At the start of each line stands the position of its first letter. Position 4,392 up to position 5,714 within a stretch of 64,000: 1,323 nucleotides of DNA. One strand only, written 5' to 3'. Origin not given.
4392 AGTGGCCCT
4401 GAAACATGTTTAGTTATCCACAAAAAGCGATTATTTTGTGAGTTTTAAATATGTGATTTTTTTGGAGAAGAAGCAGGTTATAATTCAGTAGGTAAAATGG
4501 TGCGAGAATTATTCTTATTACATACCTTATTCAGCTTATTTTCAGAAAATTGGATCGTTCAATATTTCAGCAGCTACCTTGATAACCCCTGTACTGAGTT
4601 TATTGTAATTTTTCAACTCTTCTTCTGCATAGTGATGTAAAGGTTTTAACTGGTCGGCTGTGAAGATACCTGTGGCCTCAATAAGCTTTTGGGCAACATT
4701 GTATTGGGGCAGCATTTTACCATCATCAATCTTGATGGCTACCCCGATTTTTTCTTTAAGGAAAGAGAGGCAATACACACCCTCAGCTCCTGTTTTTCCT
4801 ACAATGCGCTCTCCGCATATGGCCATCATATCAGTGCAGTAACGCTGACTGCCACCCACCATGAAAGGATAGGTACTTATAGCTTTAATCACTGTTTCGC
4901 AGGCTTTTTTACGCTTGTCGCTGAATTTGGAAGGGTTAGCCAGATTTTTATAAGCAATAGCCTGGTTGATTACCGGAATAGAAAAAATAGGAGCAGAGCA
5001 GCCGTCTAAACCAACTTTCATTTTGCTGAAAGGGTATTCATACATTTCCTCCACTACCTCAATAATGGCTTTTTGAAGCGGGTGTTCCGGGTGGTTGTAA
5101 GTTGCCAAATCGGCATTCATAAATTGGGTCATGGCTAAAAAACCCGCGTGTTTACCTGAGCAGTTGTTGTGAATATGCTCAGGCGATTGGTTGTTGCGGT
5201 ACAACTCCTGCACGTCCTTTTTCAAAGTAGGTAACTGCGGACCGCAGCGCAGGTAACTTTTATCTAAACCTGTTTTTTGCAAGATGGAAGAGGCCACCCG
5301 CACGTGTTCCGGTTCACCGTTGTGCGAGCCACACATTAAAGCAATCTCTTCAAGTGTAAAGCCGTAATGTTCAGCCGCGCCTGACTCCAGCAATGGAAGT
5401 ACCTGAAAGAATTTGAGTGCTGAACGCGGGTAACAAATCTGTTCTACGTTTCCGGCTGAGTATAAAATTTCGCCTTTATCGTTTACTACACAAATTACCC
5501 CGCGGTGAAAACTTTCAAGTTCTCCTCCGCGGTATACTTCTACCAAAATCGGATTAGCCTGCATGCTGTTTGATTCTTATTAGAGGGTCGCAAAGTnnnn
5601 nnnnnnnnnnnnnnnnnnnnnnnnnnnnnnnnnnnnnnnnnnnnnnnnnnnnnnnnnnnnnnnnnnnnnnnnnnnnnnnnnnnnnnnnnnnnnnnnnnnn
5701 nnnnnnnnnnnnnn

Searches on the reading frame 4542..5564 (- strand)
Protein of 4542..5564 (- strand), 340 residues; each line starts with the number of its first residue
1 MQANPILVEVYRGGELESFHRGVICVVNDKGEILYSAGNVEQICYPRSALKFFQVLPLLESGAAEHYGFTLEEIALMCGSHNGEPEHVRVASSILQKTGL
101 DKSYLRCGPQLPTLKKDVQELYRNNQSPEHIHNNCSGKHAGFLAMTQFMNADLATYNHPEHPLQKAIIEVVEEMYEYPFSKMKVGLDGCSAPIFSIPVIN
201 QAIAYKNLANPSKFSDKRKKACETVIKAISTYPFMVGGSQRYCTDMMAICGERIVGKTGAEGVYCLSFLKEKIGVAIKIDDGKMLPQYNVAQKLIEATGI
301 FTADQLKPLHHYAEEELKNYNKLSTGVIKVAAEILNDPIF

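Call 54: search_protein_families(library=pfam, proteins=[window:4542-5564:-], max_evalue=0.00001)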
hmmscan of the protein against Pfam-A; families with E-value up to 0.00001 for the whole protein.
window:4542-5564:- (340 aa): 1 family
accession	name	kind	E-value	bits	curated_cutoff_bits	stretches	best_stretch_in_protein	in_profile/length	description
PF06089.17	Asparaginase_II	-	4.3e-110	368.1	25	1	8-329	1-321/322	L-asparaginase II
